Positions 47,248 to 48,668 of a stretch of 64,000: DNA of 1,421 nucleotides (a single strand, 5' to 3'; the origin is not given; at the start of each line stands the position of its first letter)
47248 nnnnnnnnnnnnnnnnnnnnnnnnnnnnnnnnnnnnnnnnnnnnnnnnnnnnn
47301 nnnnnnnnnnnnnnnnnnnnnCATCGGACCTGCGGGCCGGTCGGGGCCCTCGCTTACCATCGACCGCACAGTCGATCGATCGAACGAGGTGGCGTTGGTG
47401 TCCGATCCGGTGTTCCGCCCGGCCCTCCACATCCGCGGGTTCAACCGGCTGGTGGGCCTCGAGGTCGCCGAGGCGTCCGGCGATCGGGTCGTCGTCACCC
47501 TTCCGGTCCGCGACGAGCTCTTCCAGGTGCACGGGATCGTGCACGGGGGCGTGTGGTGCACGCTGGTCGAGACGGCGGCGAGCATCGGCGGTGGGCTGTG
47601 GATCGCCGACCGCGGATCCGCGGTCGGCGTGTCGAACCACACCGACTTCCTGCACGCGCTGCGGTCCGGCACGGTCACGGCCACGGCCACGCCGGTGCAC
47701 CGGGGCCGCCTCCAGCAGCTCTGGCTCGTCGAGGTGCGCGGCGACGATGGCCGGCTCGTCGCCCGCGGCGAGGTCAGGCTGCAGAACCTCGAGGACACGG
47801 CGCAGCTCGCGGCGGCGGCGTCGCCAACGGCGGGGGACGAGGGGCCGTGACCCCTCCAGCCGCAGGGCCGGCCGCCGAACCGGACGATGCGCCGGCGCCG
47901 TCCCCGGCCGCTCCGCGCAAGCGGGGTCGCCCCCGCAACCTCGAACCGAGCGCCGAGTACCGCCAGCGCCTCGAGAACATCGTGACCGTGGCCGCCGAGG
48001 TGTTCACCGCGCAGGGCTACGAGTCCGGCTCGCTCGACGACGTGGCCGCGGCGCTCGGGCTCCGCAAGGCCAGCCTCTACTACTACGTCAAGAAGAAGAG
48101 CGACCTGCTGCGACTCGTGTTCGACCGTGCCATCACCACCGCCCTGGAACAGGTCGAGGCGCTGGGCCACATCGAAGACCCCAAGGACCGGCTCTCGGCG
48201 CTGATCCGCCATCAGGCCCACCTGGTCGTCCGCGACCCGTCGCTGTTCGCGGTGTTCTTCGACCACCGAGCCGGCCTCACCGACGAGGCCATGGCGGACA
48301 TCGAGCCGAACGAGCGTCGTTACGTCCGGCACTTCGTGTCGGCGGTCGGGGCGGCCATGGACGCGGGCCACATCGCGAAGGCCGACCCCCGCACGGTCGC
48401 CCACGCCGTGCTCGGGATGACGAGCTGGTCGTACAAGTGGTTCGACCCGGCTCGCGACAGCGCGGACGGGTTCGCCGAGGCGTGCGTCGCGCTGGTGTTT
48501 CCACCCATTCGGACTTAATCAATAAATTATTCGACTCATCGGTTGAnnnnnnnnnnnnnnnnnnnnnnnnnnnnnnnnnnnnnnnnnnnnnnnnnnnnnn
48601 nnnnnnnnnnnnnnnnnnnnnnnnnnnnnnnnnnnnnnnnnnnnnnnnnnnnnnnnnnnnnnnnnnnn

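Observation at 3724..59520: Recurrent A/T-rich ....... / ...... boxes in most promoter gaps: a candidate shared operator and regulon signature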

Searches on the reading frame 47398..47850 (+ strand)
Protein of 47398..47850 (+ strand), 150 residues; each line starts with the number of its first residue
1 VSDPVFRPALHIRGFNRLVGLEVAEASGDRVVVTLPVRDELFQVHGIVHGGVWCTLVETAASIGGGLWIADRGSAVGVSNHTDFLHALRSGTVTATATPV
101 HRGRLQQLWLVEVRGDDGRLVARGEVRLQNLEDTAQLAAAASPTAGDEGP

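Call 34: search_protein_families(library=pfam, proteins=[window:47398-47850:+])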
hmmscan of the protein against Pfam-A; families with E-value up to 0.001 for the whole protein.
window:47398-47850:+ (150 aa): 2 families
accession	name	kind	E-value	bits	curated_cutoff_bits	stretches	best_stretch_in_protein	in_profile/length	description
PF03061.28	4HBT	-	9.8e-14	51.9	20.6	1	45-122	1-79/79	Thioesterase superfamily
PF13622.12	4HBT_3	-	5.8e-05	23.7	24.3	1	44-123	8-77/83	Acyl-CoA thioesterase N-terminal domain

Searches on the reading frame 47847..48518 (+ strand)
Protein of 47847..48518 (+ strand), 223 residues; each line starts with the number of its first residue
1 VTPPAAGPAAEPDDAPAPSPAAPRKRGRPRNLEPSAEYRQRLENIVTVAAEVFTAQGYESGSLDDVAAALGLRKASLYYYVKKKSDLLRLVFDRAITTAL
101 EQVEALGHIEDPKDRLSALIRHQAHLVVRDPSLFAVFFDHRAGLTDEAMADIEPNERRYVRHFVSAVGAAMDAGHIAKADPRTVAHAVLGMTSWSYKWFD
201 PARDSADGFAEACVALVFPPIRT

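Call 9: search_protein_families(library=pfam, proteins=[window:47847-48518:+])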
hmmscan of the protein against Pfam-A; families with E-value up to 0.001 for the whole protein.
window:47847-48518:+ (223 aa): 3 families
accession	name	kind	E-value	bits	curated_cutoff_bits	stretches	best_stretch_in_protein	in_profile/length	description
PF17932.6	TetR_C_24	-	4.3e-19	69.3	26.4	1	111-216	3-109/114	Tetracyclin repressor-like, C-terminal domain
PF00440.29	TetR_N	-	1e-09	38.4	24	1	45-89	1-45/47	Bacterial regulatory proteins, tetR family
PF21351.2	TetR_C_41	-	3.9e-06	27.6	27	1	137-213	25-98/108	Tetracyclin repressor-like, C-terminal domain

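Call 36: search_solved_structures(query=window:47847-48518:+, max_evalue=0.001)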
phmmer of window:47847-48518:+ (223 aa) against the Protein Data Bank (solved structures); distinct sequences matched with E-value up to 0.001: 62 (the best 60 are shown).
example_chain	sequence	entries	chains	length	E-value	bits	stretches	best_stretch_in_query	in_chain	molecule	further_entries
5k7f_A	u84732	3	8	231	4e-25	92.5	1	40-221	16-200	Transcriptional regulator, TetR family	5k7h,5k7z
3dcf_A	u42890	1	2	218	7.8e-25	91.5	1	40-217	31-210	transcriptional regulator of the TetR/AcrR family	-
3vpr_A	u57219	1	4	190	1.2e-13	55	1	44-202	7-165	Transcriptional regulator, TetR family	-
4mxm_A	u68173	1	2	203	3.6e-11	46.9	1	45-202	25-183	Transcriptional regulator I2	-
4mo7_A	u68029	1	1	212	4.1e-11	46.7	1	45-202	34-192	Transcriptional regulator I2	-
2iai_A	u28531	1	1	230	3.5e-10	43.7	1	43-212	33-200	Putative transcriptional regulator SCO3833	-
3ccy_A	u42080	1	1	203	4.9e-10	43.2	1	35-216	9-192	Putative TetR-family transcriptional regulator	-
5dy1_A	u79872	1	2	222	3.6e-09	40.3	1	27-128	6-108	TetR family transcriptional regulator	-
5dxz_A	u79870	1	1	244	3.8e-09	40.3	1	26-128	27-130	TetR family transcriptional regulator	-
5dy0_A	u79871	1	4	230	3.9e-09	40.3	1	27-128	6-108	TetR family transcriptional regulator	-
6azh_A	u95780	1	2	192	8.6e-09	39.1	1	45-203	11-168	TetR family transcriptional regulator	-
2hyt_A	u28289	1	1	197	9.3e-09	39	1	36-216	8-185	TetR-family transcriptional regulator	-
2hxi_A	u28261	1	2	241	6.3e-08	36.3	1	39-147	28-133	Putative transcriptional regulator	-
6o6p_A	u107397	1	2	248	2.1e-07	34.6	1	11-200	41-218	TetR family transcriptional regulator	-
5mqq_A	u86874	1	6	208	2.7e-07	34.2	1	42-128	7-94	AmtR protein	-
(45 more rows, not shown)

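Call 37: search_protein_families(library=ncbifam, proteins=[window:47847-48518:+], max_evalue=0.01)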
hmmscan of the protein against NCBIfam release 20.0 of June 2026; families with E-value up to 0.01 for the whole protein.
window:47847-48518:+ (223 aa): 18 families
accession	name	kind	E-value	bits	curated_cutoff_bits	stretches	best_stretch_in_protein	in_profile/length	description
NF050111.1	TransRegSACE7040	equivalog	2.2e-14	53.8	250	1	41-192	2-152/186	SACE_7040 family transcriptional regulator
NF041196.1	ScbR_bind_reg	equivalog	6.8e-10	39.4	150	1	43-191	9-157/191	ScbR family autoregulator-binding transcription factor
TIGR03968.1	mycofact_TetR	equivalog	1.7e-09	37.5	224.9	1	43-102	12-71/190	mycofactocin system transcriptional regulator MftR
TIGR03613.1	RutR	equivalog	7.4e-09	35.8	368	1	42-193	10-161/202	pyrimidine utilization regulatory protein R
NF053731.1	TransRegFasRMycb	equivalog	2.3e-08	34.1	330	1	40-147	11-119/199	HTH-type transcriptional activator FasR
NF053878.1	FATransRegFadRBac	equivalog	1.7e-07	31.2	200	1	40-136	3-100/190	fatty acid metabolism transcriptional regulator FadR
NF007949.0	PRK10668.1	equivalog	1.7e-07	30.9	271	1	43-119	14-89/216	multidrug efflux transporter transcriptional repressor AcrR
NF051457.1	acryl_TF_AcuR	equivalog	2e-07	30.5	247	1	23-94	2-71/204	acrylate utilization transcriptional regulator AcuR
NF051852.1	efflux_TF_MtrR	exception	5.2e-06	26.4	280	1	42-105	12-75/205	multidrug efflux system transcriptional repressor MtrR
NF037937.1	septum_RefZ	equivalog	1.2e-05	25.2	180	1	43-122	2-84/195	forespore capture DNA-binding protein RefZ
NF038211.1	MFT_alt_reg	equivalog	5.5e-05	23.6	285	1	44-139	5-97/193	mycofactocin system transcriptional regulator MftR2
NF053516.1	TranRepPrsAVib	equivalog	0.00025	20.9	300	1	43-104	9-70/208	TetR family transcriptional repressor PsrA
TIGR03384.1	betaine_BetI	equivalog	0.00035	20.3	201.3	1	41-132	9-101/189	choline-binding transcriptional repressor BetI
NF040929.1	quorum_TF_HapR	equivalog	0.00045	20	350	1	39-151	14-127/200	LuxR/HapR/OpaR family quorum-sensing transcriptional regulator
NF011584.0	PRK15008.1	equivalog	0.00048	20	230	1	43-192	21-170/212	HTH-type transcriptional regulator RutR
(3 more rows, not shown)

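Call 46: search_solved_structures(query=window:47847-48518:+, max_evalue=1e-20, show_alignments=2)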
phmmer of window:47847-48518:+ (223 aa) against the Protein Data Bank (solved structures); distinct sequences matched with E-value up to 1e-20: 2.
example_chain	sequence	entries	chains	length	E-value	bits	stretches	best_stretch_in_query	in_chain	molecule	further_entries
5k7f_A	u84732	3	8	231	4e-25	92.5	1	40-221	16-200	Transcriptional regulator, TetR family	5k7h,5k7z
3dcf_A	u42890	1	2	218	7.8e-25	91.5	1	40-217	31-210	transcriptional regulator of the TetR/AcrR family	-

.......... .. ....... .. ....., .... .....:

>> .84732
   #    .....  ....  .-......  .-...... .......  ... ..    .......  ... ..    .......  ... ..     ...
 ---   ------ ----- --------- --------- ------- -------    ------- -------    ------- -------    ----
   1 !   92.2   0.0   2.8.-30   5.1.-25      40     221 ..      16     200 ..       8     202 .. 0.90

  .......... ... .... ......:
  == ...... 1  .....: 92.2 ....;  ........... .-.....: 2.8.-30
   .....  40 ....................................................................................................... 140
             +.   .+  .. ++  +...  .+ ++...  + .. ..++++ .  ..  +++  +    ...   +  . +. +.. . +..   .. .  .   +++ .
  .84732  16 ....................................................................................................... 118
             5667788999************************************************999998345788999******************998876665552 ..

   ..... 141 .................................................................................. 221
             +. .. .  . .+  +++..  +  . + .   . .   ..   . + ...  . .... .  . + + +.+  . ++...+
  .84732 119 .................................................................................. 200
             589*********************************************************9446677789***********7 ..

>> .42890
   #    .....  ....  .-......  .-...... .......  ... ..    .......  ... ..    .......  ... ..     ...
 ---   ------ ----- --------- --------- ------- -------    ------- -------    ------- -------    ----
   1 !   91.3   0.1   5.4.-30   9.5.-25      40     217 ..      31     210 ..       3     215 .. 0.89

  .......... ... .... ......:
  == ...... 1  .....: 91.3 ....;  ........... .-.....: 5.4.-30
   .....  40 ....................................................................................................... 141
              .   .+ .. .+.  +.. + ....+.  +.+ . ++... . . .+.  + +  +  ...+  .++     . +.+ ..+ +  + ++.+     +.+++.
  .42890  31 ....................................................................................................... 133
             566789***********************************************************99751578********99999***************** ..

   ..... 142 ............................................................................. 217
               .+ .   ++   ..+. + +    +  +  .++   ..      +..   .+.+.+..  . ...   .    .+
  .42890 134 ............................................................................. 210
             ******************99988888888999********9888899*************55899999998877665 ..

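Call 47: find_homologous_proteins(query=window:47847-48518:+, max_evalue=1e-20)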
Query window:47847-48518:+ (223 aa): 257 proteins with E <= 1e-20 among 7510 candidates; the best 120 are listed.
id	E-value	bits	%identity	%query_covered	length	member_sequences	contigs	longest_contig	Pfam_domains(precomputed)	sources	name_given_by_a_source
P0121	2.1e-142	491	100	100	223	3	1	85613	PF00440.30,PF17932.7,PF21351.3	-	-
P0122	8.4e-92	325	75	89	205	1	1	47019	PF00440.30,PF17932.7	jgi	jgi:AcrR family transcriptional regulator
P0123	3.4e-90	320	75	87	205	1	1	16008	PF00440.30,PF17932.7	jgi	jgi:AcrR family transcriptional regulator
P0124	5.5e-90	319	74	89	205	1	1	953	PF00440.30,PF17932.7,PF21351.3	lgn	-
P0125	7.0e-89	316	74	87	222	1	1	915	PF00440.30,PF17932.7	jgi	jgi:AcrR family transcriptional regulator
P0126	1.0e-88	315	69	93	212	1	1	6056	PF00440.30,PF17932.7,PF21351.3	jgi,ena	-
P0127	7.2e-88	312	73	91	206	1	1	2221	PF00440.30,PF17932.7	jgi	jgi:AcrR family transcriptional regulator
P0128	8.5e-88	312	83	78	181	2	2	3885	PF00440.30,PF17932.7,PF21351.3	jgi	jgi:AcrR family transcriptional regulator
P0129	1.4e-86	308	74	87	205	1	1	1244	PF00440.30,PF17932.7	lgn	-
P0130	1.5e-86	308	71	91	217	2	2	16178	PF00440.30,PF17932.7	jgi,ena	-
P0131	7.3e-86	306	73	87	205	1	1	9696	PF00440.30,PF17932.7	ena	-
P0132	9.1e-86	305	71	88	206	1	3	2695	PF00440.30,PF17932.7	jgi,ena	-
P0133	1.2e-85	305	72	88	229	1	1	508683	PF00440.30,PF17932.7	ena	-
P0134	1.3e-85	305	72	88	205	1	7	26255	PF00440.30,PF17932.7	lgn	-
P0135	1.5e-85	305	71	90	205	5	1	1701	PF00440.30,PF17932.7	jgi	jgi:TetR/AcrR family transcriptional regulator, cholesterol catabolism regulator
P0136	2.8e-85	304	72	88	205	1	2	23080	PF00440.30,PF17932.7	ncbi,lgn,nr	ncbi:MAG TPA: TetR/AcrR family transcriptional regulator [Mycobacteriales bacterium]|nr:TetR/AcrR fa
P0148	6.5e-82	293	69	88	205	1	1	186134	PF00440.30,PF17932.7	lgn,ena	-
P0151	1.3e-80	289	68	88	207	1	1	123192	PF00440.30,PF17932.7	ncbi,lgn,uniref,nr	ncbi:TetR/AcrR family transcriptional regulator [Acidiferrimicrobium sp. IK]|uniref:TetR/AcrR family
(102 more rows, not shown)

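Call 48: find_encoding_contigs(protein=P0122, flank=8000, max_places=1)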
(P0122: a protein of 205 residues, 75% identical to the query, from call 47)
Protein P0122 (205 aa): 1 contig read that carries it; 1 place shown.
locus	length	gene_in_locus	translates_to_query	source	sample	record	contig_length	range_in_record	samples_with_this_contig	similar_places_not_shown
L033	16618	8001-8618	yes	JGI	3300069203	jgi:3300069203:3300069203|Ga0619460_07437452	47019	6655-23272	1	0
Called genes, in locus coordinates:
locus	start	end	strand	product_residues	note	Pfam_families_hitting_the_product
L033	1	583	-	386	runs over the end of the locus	PF02771:Acyl-CoA_dh_N, PF02770:Acyl-CoA_dh_M, PF00441:Acyl-CoA_dh_1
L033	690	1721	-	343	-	PF01636:APH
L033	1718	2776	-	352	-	PF00296:Bac_luciferase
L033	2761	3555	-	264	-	PF00378:ECH_1, PF16113:ECH_2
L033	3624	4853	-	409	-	PF00108:Thiolase_N, PF02803:Thiolase_C, PF22691:Thiolase_C_1 (faint)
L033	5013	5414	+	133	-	PF14539:DUF4442 (weak), PF13622:4HBT_3 (weak), PF03061:4HBT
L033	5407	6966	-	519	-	PF00501:AMP-binding, PF13193:AMP-binding_C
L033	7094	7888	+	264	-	PF00378:ECH_1, PF16113:ECH_2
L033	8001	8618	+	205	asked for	PF00440:TetR_N, PF17932:TetR_C_24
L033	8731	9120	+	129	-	PF13452:FAS1_DH_region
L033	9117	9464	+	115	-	PF01575:MaoC_dehydratas, PF13452:FAS1_DH_region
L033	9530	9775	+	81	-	-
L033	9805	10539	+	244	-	PF05138:PaaA_PaaC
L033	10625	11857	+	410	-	PF13458:Peripla_BP_6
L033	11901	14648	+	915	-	PF02653:BPD_transp_2, PF00005:ABC_tran, PF13304:AAA_21 (faint), PF12399:BCA_ABC_TP_C (weak)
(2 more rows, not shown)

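Call 49: find_encoding_contigs(protein=P0133, flank=8000, max_places=1)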
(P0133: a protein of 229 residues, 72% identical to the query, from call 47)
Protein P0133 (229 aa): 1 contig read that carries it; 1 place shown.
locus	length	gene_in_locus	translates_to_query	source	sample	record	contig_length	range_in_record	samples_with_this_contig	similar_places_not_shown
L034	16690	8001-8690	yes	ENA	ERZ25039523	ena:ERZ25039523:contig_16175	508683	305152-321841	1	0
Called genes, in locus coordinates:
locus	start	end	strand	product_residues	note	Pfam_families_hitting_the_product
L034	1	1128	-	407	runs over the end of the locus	PF13452:FAS1_DH_region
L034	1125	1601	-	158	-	PF13193:AMP-binding_C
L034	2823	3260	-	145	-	PF00441:Acyl-CoA_dh_1, PF08028:Acyl-CoA_dh_2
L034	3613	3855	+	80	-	-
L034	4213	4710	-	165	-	PF02771:Acyl-CoA_dh_N (faint), PF02770:Acyl-CoA_dh_M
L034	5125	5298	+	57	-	PF00501:AMP-binding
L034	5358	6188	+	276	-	PF00501:AMP-binding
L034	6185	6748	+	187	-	PF13193:AMP-binding_C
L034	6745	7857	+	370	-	PF22691:Thiolase_C_1 (weak)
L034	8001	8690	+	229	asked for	PF00440:TetR_N, PF17932:TetR_C_24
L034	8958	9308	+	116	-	-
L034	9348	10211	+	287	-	PF12146:Hydrolase_4, PF00561:Abhydrolase_1, PF12697:Abhydrolase_6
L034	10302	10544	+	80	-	PF04014:MazE_antitoxin (weak)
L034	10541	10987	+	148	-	-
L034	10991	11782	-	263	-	PF00106:adh_short, PF08659:KR, PF01370:Epimerase (weak), PF13561:adh_short_C2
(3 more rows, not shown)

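Call 50: find_encoding_contigs(protein=P0151, flank=8000, max_places=1)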
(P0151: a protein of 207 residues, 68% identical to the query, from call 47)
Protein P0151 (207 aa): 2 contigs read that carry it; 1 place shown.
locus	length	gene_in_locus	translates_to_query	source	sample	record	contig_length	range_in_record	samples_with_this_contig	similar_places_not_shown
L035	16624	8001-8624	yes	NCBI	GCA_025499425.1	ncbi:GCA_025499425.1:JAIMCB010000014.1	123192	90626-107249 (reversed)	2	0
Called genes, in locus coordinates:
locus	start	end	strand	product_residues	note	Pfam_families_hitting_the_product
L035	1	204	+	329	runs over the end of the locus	PF03631:Virul_fac_BrkB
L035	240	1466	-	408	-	PF01070:FMN_dh, PF03060:NMO (weak)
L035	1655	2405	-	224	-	PF00392:GntR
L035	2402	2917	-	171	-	PF19315:MC_hydratase, PF01575:MaoC_dehydratas, PF13452:FAS1_DH_region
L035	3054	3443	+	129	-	PF12172:zf-ChsH2, PF01796:OB_ChsH2_C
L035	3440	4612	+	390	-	PF22691:Thiolase_C_1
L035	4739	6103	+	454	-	PF00501:AMP-binding (weak), PF14535:AMP-binding_C_2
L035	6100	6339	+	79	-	-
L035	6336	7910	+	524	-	PF00501:AMP-binding, PF13193:AMP-binding_C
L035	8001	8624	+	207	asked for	PF00440:TetR_N, PF17932:TetR_C_24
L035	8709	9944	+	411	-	PF00108:Thiolase_N, PF02803:Thiolase_C, PF22691:Thiolase_C_1 (weak)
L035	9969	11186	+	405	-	PF02515:CoA_transf_3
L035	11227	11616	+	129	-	PF13452:FAS1_DH_region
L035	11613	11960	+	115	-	PF01575:MaoC_dehydratas, PF13452:FAS1_DH_region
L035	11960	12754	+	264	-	PF00378:ECH_1, PF16113:ECH_2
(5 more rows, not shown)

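Call 53: find_encoding_contigs(protein=P0148, flank=8000, max_places=1)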
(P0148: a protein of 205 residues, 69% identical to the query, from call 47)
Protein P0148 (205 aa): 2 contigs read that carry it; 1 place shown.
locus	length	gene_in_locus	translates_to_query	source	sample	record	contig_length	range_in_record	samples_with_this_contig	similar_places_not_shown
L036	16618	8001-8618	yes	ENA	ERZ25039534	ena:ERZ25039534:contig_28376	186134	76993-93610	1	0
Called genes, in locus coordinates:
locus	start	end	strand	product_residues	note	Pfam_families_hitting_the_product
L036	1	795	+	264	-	PF02463:SMC_N (faint), PF00005:ABC_tran, PF13304:AAA_21 (faint), PF12399:BCA_ABC_TP_C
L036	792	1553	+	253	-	PF00005:ABC_tran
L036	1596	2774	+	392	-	PF04909:Amidohydro_2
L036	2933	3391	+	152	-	PF12172:zf-ChsH2, PF01796:OB_ChsH2_C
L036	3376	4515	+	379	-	PF22691:Thiolase_C_1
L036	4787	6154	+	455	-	PF00501:AMP-binding, PF14535:AMP-binding_C_2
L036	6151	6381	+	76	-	-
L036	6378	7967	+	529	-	PF00501:AMP-binding, PF13193:AMP-binding_C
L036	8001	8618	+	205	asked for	PF00440:TetR_N, PF17932:TetR_C_24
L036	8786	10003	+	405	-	PF02515:CoA_transf_3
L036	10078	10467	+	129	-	PF13452:FAS1_DH_region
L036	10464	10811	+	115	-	PF01575:MaoC_dehydratas, PF13452:FAS1_DH_region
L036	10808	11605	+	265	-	PF00378:ECH_1, PF16113:ECH_2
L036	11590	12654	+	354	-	PF00296:Bac_luciferase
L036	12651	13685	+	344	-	PF01636:APH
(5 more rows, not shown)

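Call 54: find_encoding_contigs(protein=P0136, flank=8000, max_places=1)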
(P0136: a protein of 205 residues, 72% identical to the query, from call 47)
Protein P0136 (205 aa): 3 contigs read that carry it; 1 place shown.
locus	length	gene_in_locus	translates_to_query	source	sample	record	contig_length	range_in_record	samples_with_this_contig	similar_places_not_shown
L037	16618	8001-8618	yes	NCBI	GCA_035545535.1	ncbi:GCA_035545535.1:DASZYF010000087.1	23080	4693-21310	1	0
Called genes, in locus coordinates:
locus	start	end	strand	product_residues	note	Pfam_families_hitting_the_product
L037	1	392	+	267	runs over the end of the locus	PF23441:SDR (weak), PF00106:adh_short, PF08659:KR, PF13561:adh_short_C2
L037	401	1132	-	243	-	PF02737:3HCDH_N, PF00725:3HCDH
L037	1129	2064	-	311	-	-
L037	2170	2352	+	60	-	-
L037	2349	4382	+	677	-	PF05378:Hydant_A_N, PF01968:Hydantoinase_A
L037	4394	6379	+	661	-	PF02538:Hydantoinase_B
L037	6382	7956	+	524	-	PF00501:AMP-binding, PF13193:AMP-binding_C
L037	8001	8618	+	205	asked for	PF00440:TetR_N, PF17932:TetR_C_24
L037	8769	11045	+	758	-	PF02653:BPD_transp_2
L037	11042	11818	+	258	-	PF02463:SMC_N (faint), PF00005:ABC_tran, PF13304:AAA_21 (faint), PF12399:BCA_ABC_TP_C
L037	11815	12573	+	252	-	PF00005:ABC_tran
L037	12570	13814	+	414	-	PF00108:Thiolase_N, PF02803:Thiolase_C, PF22691:Thiolase_C_1 (faint)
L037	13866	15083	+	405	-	PF02515:CoA_transf_3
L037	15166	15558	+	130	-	PF13452:FAS1_DH_region (weak)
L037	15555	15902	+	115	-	PF01575:MaoC_dehydratas, PF13452:FAS1_DH_region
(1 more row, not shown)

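Call 55: find_encoding_contigs(protein=P0123, flank=8000, max_places=1)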
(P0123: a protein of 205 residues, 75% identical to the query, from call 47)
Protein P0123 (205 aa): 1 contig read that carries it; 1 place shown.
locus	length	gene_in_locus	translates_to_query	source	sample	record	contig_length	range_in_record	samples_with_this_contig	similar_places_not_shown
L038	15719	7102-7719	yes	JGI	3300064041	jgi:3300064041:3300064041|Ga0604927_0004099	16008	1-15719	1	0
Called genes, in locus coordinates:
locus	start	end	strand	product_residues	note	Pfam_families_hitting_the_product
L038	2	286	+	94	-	?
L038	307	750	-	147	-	PF12172:zf-ChsH2, PF01796:OB_ChsH2_C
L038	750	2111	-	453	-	PF22691:Thiolase_C_1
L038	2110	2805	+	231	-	PF00440:TetR_N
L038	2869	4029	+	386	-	PF02771:Acyl-CoA_dh_N, PF02770:Acyl-CoA_dh_M (weak), PF00441:Acyl-CoA_dh_1, PF08028:Acyl-CoA_dh_2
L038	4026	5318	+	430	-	PF02771:Acyl-CoA_dh_N, PF02770:Acyl-CoA_dh_M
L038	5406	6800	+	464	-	PF00501:AMP-binding (weak), PF14535:AMP-binding_C_2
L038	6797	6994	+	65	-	-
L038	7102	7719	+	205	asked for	PF00440:TetR_N, PF17932:TetR_C_24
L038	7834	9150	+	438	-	PF13458:Peripla_BP_6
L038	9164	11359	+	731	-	PF02653:BPD_transp_2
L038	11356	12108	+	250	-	PF02463:SMC_N (faint), PF00005:ABC_tran, PF13304:AAA_21 (faint), PF12399:BCA_ABC_TP_C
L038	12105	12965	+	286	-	PF00005:ABC_tran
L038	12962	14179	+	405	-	PF02515:CoA_transf_3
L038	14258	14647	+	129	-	PF13452:FAS1_DH_region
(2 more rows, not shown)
